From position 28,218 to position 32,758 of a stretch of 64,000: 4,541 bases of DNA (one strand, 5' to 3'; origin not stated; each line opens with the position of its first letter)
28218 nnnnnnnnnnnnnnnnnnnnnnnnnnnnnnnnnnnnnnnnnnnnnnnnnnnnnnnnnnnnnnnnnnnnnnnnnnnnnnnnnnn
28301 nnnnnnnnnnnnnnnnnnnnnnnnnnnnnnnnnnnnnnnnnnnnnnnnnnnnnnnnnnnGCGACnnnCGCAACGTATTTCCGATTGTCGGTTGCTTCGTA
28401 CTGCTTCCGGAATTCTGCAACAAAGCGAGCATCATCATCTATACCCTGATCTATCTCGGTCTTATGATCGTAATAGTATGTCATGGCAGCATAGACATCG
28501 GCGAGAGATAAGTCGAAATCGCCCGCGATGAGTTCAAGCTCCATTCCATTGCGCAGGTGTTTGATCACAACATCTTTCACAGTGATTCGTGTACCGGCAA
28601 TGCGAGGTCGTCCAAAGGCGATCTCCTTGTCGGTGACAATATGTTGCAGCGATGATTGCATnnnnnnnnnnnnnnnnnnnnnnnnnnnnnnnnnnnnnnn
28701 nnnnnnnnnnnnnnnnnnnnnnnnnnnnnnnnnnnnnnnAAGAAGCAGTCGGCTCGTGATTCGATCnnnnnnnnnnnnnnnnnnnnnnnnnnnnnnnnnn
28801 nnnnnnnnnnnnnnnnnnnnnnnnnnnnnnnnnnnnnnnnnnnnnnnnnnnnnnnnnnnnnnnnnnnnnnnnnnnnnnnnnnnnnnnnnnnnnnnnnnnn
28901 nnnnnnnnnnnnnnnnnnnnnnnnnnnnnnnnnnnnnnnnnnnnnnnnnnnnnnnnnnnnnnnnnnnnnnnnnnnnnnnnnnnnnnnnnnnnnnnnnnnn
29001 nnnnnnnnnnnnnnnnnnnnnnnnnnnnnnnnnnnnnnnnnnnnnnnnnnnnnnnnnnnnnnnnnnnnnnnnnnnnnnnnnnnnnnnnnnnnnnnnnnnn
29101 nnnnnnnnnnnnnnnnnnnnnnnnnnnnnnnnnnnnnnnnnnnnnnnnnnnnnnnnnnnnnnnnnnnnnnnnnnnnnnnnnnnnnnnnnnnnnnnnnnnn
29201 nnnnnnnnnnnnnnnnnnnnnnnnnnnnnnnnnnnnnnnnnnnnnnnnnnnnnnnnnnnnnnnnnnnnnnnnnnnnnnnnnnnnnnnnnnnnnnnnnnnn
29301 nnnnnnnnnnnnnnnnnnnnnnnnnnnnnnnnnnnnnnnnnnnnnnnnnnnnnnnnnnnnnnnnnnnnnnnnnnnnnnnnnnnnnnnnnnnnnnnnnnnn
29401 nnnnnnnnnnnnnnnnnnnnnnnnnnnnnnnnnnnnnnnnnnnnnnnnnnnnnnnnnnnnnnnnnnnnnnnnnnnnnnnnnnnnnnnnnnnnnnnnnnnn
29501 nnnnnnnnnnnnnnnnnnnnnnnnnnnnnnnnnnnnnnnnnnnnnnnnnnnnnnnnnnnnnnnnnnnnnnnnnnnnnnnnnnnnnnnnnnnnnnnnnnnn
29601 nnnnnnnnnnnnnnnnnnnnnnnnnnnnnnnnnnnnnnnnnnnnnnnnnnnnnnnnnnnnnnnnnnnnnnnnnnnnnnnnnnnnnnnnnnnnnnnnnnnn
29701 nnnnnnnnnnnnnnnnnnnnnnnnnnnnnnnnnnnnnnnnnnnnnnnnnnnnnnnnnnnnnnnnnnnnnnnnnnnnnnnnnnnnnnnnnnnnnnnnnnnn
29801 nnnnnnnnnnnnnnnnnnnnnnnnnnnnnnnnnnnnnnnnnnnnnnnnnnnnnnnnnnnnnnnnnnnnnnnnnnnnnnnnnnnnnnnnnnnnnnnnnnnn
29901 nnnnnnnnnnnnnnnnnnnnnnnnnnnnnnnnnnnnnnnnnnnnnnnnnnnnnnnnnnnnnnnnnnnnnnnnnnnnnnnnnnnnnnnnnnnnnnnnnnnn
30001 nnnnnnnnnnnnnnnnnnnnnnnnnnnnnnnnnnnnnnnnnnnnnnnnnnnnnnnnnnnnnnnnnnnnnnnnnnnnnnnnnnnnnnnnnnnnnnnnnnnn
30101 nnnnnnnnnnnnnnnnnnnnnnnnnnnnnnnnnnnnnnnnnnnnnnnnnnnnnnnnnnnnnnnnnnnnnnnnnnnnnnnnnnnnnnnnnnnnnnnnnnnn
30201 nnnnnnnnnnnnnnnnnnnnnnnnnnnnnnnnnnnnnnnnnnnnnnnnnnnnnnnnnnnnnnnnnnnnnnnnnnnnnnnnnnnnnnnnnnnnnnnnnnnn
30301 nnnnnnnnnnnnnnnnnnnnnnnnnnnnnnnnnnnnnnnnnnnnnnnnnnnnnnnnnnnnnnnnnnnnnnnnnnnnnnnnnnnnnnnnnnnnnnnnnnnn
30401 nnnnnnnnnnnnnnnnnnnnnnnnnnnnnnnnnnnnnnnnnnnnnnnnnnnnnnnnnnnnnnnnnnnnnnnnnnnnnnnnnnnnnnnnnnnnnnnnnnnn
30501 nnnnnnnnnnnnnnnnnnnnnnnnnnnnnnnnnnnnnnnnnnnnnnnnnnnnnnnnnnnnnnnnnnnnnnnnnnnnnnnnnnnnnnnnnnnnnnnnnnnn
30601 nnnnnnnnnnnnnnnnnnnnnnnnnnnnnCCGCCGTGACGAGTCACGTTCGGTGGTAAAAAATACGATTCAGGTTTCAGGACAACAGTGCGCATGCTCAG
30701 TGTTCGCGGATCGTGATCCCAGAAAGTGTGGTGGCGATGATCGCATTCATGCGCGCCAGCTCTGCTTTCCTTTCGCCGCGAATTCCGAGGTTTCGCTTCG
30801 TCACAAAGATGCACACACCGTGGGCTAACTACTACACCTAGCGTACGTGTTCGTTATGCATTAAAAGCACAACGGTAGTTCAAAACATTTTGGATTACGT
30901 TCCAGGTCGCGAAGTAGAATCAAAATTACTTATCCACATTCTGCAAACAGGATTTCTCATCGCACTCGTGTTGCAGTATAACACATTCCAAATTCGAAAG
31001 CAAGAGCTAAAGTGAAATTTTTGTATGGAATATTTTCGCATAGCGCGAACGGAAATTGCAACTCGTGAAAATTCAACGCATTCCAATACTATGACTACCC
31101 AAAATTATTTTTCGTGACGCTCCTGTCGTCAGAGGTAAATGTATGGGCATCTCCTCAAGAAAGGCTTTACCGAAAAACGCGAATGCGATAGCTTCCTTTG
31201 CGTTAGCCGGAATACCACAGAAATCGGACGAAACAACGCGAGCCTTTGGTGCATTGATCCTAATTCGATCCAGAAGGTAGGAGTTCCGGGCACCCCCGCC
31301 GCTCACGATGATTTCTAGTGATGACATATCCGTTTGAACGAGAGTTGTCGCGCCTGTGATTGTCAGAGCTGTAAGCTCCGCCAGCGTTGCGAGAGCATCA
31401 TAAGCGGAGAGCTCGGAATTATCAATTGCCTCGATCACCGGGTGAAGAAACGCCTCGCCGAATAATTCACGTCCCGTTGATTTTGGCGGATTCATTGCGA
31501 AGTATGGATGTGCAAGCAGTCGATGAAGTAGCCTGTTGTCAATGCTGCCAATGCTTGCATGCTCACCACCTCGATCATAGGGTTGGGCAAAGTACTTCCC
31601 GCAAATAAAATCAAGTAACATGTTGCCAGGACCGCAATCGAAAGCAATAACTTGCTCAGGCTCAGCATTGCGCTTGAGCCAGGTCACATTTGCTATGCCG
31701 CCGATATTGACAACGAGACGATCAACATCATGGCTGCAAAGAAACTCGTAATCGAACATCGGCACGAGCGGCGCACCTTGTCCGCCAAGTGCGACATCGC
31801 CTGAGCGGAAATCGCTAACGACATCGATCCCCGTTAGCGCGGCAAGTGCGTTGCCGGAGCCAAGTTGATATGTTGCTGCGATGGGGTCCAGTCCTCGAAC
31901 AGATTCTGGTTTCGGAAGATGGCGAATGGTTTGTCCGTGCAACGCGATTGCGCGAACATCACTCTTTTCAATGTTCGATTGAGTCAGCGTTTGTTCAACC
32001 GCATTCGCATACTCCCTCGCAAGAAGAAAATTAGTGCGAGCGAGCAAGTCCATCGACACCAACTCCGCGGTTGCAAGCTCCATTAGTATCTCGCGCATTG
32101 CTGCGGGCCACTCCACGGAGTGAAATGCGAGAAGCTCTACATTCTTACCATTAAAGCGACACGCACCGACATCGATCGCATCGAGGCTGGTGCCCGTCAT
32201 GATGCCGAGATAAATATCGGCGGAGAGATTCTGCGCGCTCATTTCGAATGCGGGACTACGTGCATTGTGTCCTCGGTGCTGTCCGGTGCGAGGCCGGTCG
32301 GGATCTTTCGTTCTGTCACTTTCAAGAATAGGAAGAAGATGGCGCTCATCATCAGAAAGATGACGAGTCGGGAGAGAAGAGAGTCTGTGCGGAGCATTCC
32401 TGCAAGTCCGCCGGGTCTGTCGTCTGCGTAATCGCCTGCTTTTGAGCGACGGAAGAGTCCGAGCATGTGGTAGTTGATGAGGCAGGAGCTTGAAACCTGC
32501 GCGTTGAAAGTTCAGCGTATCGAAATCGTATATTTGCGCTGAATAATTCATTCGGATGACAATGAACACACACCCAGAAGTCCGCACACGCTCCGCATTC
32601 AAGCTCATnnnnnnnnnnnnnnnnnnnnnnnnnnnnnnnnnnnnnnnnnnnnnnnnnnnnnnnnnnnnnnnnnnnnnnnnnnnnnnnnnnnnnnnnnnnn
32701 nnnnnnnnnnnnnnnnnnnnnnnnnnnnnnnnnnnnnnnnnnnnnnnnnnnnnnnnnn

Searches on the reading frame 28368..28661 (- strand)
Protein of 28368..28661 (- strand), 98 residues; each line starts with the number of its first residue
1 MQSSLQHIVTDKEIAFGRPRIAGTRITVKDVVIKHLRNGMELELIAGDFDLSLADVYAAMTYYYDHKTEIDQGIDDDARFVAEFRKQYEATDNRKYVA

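Call 69: search_protein_families(library=pfam, proteins=[window:28368-28661:-], max_evalue=0.001)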
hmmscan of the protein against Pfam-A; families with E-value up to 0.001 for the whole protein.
seq(98 aa): 1 family
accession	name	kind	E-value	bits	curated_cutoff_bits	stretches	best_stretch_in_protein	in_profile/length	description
PF04255.20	DUF433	-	2.3e-17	63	23.6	1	8-63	1-56/56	Protein of unknown function (DUF433)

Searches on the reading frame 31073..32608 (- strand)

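Call 19: search_protein_families(library=pfam, proteins=[window:31073-32608:-], max_evalue=0.00001)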
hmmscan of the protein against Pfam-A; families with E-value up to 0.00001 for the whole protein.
window:31073-32608:- (511 aa): 1 family
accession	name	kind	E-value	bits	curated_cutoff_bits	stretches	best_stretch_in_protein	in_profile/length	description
PF03702.20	AnmK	-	3.9e-106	355.7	24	1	132-505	2-363/367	Anhydro-N-acetylmuramic acid kinase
